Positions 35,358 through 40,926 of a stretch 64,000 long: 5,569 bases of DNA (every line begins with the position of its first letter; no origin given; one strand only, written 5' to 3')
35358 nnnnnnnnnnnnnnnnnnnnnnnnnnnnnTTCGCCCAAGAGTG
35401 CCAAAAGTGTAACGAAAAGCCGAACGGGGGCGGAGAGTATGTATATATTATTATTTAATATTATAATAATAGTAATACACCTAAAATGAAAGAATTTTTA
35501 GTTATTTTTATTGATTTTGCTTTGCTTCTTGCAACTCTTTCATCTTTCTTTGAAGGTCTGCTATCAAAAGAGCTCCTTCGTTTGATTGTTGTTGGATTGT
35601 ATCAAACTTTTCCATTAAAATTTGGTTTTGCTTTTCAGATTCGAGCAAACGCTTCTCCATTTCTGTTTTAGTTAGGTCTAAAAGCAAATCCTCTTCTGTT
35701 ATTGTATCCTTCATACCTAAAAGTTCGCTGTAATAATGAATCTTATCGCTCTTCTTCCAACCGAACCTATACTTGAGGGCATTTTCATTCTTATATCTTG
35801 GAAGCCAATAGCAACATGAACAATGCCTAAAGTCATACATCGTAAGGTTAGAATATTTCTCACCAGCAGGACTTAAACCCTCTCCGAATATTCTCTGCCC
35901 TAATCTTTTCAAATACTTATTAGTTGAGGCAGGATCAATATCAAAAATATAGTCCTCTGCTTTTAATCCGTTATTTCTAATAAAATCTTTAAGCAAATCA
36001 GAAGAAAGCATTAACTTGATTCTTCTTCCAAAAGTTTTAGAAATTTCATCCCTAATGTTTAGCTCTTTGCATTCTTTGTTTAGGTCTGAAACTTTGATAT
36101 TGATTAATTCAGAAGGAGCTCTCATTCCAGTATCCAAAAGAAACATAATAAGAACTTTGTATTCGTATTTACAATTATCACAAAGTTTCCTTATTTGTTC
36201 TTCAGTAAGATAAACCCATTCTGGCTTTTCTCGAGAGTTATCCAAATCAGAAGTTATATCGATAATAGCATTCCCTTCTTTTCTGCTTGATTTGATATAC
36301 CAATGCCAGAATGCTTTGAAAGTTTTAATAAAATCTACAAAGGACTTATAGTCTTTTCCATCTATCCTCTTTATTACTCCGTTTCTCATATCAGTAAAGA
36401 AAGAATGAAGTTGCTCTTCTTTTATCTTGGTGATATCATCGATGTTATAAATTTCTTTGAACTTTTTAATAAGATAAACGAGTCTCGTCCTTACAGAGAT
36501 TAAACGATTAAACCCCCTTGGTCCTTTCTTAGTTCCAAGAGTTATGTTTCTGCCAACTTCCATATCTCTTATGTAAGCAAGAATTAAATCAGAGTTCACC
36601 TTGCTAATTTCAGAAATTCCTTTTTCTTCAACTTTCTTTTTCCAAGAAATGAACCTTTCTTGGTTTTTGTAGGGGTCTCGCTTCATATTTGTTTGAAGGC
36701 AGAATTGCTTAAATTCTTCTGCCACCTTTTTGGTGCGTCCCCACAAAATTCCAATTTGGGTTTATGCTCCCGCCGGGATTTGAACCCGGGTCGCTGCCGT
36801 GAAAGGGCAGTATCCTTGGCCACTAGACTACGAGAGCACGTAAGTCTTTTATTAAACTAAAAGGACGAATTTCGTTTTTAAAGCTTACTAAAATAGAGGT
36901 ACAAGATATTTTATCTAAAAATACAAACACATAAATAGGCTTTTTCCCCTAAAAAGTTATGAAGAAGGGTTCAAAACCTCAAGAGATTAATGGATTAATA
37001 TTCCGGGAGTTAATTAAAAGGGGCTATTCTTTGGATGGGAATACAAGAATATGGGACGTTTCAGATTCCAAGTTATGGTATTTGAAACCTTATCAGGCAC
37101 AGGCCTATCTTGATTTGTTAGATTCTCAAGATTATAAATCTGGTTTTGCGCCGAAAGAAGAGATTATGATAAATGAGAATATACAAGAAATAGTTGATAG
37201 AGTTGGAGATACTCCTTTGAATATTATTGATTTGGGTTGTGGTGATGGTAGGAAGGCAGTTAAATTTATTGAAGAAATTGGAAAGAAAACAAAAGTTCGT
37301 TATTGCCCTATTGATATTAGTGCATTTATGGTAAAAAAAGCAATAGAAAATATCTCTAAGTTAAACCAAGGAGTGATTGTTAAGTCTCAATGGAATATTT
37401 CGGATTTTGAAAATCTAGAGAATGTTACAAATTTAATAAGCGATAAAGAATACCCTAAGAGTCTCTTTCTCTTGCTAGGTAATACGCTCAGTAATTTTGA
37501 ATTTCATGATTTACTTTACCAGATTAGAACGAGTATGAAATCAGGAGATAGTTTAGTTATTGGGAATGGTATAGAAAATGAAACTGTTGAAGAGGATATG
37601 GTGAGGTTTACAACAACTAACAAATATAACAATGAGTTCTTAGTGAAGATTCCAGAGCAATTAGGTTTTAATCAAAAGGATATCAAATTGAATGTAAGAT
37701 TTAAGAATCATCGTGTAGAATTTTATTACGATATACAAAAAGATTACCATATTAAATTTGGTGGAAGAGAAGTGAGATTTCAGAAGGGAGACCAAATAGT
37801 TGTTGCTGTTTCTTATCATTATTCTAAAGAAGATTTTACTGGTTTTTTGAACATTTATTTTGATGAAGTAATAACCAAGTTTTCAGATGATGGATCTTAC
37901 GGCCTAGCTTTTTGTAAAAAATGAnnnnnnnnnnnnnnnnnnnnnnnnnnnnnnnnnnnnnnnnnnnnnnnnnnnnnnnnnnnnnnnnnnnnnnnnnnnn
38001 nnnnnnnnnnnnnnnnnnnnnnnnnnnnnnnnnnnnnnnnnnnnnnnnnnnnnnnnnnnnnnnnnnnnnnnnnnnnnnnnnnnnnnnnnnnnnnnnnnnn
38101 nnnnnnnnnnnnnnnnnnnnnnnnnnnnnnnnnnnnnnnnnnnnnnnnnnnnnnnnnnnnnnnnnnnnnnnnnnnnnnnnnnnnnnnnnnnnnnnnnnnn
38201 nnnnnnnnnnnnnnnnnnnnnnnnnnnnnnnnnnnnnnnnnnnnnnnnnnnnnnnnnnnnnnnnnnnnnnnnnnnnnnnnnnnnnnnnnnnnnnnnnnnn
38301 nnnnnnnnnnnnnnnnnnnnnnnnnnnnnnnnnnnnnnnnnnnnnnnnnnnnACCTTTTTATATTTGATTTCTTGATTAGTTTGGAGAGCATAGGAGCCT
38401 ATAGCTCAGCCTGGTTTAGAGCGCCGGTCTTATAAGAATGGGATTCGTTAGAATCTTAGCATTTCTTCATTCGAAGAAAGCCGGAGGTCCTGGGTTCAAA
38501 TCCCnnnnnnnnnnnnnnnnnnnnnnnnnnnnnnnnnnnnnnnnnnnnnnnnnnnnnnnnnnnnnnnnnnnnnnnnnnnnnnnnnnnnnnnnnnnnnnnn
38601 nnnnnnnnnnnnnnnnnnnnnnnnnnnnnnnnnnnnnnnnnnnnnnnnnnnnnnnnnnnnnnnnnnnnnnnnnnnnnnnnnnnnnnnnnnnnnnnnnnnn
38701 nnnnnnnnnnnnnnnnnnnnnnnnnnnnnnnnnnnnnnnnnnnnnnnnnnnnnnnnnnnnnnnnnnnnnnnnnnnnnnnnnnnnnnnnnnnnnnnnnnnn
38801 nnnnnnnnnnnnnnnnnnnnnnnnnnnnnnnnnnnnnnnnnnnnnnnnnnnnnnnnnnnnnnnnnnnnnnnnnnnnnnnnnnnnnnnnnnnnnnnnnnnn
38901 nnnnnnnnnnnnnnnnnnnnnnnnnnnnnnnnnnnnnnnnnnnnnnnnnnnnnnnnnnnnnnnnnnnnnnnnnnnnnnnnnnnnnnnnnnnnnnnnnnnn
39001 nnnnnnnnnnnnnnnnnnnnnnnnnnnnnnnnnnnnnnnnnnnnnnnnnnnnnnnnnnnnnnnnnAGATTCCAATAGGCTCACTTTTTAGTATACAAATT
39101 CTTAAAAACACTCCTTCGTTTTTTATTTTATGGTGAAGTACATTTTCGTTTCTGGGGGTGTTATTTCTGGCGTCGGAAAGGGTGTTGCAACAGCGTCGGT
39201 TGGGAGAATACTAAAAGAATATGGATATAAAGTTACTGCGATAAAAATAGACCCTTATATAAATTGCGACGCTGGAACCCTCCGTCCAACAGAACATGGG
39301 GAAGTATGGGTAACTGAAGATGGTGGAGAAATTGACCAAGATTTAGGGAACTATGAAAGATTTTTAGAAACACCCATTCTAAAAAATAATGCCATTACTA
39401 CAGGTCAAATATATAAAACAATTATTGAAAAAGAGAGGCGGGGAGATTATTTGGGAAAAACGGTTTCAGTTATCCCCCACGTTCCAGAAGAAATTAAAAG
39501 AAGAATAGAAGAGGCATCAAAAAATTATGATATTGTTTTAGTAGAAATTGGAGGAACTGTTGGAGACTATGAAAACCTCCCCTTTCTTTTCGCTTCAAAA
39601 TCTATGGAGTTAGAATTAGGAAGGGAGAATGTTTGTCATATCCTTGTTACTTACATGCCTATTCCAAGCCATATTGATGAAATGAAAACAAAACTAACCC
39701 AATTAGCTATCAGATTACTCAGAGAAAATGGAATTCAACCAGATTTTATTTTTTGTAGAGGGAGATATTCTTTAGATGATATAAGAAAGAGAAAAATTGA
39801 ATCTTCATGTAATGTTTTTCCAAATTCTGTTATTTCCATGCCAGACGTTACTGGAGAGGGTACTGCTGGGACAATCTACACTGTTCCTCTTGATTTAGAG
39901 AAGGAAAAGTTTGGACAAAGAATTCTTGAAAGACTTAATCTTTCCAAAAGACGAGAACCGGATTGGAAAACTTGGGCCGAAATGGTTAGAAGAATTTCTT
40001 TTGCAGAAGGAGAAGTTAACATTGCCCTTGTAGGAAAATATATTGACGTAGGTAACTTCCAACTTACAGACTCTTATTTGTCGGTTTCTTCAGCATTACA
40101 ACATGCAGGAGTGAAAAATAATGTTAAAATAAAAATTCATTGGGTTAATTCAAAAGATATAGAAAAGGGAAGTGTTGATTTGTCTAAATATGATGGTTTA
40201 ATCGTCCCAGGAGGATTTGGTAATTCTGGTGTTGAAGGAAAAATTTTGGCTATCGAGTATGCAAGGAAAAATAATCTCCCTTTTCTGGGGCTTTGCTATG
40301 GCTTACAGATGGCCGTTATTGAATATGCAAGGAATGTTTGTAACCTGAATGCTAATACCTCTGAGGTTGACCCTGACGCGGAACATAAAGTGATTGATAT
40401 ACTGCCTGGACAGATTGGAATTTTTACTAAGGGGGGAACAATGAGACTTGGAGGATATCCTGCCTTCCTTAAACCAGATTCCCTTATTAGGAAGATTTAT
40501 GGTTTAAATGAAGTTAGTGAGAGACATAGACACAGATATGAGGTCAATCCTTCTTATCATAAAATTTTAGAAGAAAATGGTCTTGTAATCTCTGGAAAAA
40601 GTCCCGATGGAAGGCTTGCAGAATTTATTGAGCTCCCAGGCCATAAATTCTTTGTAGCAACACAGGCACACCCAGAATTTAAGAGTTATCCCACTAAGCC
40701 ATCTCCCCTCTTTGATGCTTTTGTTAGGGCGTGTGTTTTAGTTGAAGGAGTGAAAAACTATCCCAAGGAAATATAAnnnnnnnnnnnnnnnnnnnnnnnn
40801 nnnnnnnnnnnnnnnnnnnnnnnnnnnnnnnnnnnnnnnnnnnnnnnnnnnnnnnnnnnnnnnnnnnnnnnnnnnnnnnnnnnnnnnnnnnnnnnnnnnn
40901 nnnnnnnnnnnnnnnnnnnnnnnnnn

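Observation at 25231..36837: About 11.5-kb integrated element at tRNA-Glu with integrase, Orc1/Cdc6, RHH, AbiE, MTase and GHKL cassette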

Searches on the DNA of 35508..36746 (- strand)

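Call 56: search_rna_families(sources=[L021, L022, L023, L024, L049, L050, L064, L079], threshold=gathering)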
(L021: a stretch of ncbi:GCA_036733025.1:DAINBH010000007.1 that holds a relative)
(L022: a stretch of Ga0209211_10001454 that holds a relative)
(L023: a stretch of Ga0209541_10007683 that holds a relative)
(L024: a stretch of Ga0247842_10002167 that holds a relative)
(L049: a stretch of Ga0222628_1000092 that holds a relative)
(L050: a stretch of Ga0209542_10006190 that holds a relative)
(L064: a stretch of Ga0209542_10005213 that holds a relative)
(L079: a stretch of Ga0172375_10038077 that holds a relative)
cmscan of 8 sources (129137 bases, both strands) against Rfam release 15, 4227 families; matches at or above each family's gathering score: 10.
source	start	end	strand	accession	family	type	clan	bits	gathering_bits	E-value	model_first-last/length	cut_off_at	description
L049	13184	13324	+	RF03019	RT-16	Gene; sRNA;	-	83.8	50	2.5e-11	1-158/158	no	RT-16 RNA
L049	9772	9844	+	RF00005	tRNA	Gene; tRNA;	CL00001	64.6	29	2e-11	1-71/71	no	tRNA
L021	20194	20266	+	RF00005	tRNA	Gene; tRNA;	CL00001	61.3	29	1.6e-10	1-71/71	no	tRNA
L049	7457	7527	-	RF00005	tRNA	Gene; tRNA;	CL00001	59.9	29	3.8e-10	1-71/71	no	tRNA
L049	16146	16262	+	RF00005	tRNA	Gene; tRNA;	CL00001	58.8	29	7.9e-10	1-71/71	no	tRNA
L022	7338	7410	-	RF00005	tRNA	Gene; tRNA;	CL00001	57.7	29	1.6e-09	1-71/71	no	tRNA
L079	879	1005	+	RF00005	tRNA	Gene; tRNA;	CL00001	53.6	29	2.1e-08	1-71/71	no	tRNA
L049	349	419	-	RF00005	tRNA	Gene; tRNA;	CL00001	49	29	3.8e-07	1-71/71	no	tRNA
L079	2814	2956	+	RF00005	tRNA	Gene; tRNA;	CL00001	49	29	3.7e-07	1-71/71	no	tRNA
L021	9755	9922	+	RF00005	tRNA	Gene; tRNA;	CL00001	48.4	29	5.6e-07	1-71/71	no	tRNA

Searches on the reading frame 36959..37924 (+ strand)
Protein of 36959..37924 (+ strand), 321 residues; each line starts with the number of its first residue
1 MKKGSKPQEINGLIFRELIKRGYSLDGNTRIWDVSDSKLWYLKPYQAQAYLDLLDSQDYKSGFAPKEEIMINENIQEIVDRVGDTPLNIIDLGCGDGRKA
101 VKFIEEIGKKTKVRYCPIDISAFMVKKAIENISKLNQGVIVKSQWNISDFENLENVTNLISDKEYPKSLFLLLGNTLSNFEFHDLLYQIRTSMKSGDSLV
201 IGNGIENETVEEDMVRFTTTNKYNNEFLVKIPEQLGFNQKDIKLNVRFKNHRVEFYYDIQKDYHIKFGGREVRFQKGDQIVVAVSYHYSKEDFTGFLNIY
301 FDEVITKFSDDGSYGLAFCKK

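Call 10: search_protein_families(library=pfam, proteins=[window:36959-37924:+], max_evalue=0.01)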
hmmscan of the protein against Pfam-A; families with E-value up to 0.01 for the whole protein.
window:36959-37924:+ (321 aa): 6 families
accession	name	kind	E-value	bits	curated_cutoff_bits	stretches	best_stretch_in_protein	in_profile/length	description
PF10017.15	Methyltransf_33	-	4.8e-27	95.2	23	1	67-312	45-294/304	Histidine-specific methyltransferase, SAM-dependent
PF13847.12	Methyltransf_31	-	4e-08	33.5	27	1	87-164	5-82/145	Methyltransferase domain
PF13649.12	Methyltransf_25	-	5.2e-05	24.3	27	1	89-154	1-59/97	Methyltransferase domain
PF08242.18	Methyltransf_12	-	0.00013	23.1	30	1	90-154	1-62/98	Methyltransferase domain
PF01209.24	Ubie_methyltran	-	0.00059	19.7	20.1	1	84-150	46-107/233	ubiE/COQ5 methyltransferase family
PF13489.12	Methyltransf_23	-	0.0015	18.7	27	1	75-137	9-62/164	Methyltransferase domain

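Call 17: find_encoding_contigs(protein=window:36959-37924:+, flank=10000, max_places=10)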
Protein window:36959-37924:+ (321 aa): no gene with exactly this product is on record in the collection.

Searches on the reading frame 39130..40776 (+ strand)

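Call 10: search_protein_families(library=pfam, proteins=[window:39130-40776:+], max_evalue=0.01)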
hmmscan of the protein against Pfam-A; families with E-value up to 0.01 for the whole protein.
window:39130-40776:+ (548 aa): 5 families
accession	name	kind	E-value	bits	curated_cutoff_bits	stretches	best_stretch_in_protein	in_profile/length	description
PF06418.20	CTP_synth_N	-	7.7e-105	350.5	26.1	1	3-271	1-265/265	CTP synthase N-terminus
PF00117.34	GATase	-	1.2e-37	129.9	22.8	1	312-533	2-189/190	Glutamine amidotransferase class-I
PF01656.29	CbiA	-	1.3e-05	25.6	25.4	1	13-52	8-49/125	CobQ/CobB/MinD/ParA nucleotide binding domain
PF07722.19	Peptidase_C26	-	1.7e-05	25.2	20.5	1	374-516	97-219/219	Peptidase C26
PF13614.12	AAA_31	-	0.0063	16.9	27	0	14-140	12-125/177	AAA domain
